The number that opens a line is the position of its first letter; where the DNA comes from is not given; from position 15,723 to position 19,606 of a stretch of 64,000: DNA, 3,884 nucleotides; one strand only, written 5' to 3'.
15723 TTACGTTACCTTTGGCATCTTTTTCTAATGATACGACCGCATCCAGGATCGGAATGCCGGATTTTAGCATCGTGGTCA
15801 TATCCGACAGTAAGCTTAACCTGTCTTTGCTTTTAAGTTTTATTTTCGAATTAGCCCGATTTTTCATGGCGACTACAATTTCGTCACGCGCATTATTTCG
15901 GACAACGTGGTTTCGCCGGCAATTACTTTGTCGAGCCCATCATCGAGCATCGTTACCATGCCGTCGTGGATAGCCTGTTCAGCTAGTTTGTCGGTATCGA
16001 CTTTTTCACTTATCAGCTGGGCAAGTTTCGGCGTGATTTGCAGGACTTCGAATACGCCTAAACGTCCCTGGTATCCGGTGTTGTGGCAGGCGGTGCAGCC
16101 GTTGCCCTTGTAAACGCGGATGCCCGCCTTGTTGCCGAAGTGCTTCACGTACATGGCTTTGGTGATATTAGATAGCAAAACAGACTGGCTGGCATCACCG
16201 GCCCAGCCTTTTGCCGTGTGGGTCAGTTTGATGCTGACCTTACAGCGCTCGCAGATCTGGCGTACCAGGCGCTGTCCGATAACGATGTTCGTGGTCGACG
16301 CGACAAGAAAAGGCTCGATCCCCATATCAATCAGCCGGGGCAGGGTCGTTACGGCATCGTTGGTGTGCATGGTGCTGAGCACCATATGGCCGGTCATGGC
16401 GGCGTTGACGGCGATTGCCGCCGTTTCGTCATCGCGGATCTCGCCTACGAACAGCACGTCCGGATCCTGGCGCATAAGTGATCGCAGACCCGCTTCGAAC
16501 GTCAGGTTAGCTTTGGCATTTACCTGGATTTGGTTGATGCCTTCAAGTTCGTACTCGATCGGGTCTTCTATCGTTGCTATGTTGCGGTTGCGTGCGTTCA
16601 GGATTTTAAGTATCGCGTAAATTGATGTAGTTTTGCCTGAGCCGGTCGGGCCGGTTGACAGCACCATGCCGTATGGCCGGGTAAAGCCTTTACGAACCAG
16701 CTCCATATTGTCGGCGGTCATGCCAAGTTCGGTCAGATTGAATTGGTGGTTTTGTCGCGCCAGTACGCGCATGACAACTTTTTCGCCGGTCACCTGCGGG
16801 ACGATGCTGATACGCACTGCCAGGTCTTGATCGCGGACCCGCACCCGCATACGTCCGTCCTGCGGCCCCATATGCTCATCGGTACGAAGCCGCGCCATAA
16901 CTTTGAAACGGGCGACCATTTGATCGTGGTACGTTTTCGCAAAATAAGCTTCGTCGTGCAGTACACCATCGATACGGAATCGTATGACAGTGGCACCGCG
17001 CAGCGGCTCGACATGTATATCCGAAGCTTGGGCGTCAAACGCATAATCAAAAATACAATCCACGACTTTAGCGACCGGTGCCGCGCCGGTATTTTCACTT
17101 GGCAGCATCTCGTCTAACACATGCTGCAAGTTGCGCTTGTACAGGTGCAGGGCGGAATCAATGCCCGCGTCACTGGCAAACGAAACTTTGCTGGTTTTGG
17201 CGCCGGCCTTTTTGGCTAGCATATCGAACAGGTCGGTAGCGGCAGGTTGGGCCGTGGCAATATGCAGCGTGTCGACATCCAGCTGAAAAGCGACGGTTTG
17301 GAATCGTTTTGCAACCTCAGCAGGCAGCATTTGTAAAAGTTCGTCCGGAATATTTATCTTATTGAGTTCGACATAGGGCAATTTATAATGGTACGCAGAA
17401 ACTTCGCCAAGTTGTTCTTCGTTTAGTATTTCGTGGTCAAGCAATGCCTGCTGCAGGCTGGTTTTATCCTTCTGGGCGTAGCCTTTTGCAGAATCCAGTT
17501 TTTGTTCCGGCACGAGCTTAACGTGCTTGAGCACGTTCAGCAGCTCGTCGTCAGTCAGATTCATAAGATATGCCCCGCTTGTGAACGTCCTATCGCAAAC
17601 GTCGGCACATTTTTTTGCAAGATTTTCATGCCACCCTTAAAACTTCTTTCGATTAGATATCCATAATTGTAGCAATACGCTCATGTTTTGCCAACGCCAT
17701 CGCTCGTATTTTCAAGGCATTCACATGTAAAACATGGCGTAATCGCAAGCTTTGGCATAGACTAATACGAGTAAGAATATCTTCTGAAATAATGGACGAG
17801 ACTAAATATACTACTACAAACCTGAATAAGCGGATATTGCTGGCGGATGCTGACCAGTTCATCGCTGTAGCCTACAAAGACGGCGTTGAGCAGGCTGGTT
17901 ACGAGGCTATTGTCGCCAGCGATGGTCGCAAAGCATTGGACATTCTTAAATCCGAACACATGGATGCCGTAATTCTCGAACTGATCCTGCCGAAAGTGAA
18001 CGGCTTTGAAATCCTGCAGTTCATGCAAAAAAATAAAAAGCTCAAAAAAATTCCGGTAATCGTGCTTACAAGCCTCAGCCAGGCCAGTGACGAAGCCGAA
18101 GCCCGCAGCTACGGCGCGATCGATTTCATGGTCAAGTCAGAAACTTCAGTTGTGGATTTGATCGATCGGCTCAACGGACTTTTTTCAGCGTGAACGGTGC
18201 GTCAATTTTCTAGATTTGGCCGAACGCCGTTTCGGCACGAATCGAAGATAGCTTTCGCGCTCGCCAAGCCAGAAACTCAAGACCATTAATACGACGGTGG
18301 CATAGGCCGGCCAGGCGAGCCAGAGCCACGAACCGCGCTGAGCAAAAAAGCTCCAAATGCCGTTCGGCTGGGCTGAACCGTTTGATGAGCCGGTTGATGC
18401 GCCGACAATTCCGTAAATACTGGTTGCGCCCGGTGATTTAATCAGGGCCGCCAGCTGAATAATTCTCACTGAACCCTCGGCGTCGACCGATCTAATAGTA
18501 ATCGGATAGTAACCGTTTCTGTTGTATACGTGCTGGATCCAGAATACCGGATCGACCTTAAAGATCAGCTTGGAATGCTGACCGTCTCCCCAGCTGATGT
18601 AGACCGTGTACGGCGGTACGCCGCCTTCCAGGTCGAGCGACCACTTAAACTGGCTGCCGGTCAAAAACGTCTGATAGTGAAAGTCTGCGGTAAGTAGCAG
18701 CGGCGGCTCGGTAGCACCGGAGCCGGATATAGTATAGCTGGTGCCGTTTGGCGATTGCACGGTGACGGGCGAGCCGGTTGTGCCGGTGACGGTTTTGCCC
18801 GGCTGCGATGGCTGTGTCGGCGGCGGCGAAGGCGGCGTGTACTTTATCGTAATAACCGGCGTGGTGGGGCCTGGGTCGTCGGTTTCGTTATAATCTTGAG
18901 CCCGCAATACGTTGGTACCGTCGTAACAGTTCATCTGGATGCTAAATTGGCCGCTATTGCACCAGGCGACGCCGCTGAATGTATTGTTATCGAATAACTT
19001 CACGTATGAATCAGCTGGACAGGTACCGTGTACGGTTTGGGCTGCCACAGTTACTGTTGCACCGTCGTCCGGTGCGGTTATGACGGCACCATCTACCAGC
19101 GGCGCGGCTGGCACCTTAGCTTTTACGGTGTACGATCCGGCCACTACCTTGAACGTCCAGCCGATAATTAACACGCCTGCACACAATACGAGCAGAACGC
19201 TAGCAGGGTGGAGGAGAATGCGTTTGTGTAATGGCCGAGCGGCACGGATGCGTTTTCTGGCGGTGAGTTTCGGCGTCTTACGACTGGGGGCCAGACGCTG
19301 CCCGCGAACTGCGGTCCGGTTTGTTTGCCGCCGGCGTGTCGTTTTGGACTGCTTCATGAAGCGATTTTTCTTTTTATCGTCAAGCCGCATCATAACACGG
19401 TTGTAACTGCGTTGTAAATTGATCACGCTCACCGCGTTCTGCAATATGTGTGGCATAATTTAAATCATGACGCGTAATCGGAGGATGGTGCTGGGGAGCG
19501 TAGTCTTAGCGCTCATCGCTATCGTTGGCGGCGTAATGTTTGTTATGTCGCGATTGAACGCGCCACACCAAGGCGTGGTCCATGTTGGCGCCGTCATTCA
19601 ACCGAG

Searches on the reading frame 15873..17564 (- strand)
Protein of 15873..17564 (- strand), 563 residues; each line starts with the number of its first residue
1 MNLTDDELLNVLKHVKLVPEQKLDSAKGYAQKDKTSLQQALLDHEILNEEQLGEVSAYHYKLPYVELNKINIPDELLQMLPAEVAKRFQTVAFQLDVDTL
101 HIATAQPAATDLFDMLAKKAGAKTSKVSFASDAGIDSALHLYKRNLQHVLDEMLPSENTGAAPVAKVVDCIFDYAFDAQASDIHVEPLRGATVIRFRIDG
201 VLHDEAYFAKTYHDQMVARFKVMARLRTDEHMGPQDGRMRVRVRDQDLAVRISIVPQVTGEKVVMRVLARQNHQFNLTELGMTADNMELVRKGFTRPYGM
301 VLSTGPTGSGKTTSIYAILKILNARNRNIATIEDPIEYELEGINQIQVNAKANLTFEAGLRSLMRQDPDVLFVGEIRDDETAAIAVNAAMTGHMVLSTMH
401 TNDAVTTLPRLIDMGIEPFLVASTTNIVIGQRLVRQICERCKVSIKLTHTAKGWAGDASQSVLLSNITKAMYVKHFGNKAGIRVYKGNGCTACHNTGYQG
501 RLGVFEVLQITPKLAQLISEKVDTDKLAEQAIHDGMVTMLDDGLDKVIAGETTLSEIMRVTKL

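Call 3: search_protein_families(library=pfam, proteins=[window:15873-17564:-], max_evalue=0.1)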
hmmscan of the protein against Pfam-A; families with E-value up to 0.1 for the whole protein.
window:15873-17564:- (563 aa): 13 families
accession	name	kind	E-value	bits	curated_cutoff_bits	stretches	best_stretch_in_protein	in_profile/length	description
PF00437.27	T2SSE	-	2.5e-124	415.1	24.9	1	158-559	2-370/370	Type II/IV secretion system protein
PF05157.20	MshEN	-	9.4e-12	45.2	23.1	1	60-143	1-84/90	MshEN domain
PF13555.12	AAA_29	-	0.0028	17.8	27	1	298-326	22-50/61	P-loop containing region of AAA domain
PF13401.12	AAA_22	-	0.0073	17.1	27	1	299-335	6-42/130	AAA domain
PF12775.13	AAA_7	-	0.0078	16.2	25.8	0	300-332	35-67/181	P-loop containing dynein motor region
PF13604.12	AAA_30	-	0.01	16.1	27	1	287-329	7-49/191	AAA domain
PF02492.25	cobW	-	0.029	14.4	20.7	1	303-335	5-36/180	CobW/HypB/UreG, nucleotide-binding domain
PF25199.1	nSTAND_NTPase5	-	0.034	14.4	34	1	277-347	22-91/145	Novel STAND NTPase 5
PF03029.23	ATP_bind_1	-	0.035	14.3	27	1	304-332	2-30/240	Conserved hypothetical ATP binding protein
PF00004.35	AAA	-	0.038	14.9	21.2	0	302-376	2-66/131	ATPase family associated with various cellular activities (AAA)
PF13245.12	AAA_19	-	0.05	14.2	25.1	0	300-328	13-41/134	AAA domain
PF13476.12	AAA_23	-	0.055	14.5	27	0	300-357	21-80/201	AAA domain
PF00034.26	Cytochrom_C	-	0.056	15.2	21.3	0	480-520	3-36/90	Cytochrome c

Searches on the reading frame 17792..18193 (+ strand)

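Call 56: search_protein_families(library=pfam, proteins=[window:17792-18193:+], max_evalue=0.01)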
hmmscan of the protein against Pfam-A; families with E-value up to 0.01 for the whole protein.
window:17792-18193:+ (133 aa): 1 family
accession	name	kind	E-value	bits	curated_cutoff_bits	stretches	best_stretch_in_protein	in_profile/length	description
PF00072.30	Response_reg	-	2.8e-18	66.6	30.2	1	15-117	1-101/111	Response regulator receiver domain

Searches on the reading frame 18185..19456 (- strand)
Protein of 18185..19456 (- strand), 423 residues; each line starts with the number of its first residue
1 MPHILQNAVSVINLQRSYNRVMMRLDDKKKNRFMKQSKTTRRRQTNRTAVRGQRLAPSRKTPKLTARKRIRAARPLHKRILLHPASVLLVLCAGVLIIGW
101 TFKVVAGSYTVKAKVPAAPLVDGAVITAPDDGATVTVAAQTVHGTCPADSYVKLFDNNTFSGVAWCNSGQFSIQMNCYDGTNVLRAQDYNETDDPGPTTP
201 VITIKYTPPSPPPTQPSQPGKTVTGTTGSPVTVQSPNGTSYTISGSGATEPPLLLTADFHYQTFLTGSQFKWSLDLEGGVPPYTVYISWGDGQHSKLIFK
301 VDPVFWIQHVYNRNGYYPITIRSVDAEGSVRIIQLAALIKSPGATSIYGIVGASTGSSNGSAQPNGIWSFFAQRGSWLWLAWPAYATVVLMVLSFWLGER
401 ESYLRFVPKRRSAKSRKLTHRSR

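Call 3: search_protein_families(library=pfam, proteins=[window:18185-19456:-], max_evalue=0.1)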
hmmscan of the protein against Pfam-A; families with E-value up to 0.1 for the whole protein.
window:18185-19456:- (423 aa): 3 families
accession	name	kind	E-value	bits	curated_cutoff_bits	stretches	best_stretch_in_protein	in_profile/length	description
PF09136.16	Glucodextran_B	-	0.0018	18.6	27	1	125-187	4-64/83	Glucodextranase, domain B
PF03785.20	Peptidase_C25_C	-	0.0051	17.1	25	1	133-177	10-55/79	Peptidase family C25, C terminal ig-like domain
PF00801.26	PKD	-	0.011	16.2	23.5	1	260-330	24-72/80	PKD domain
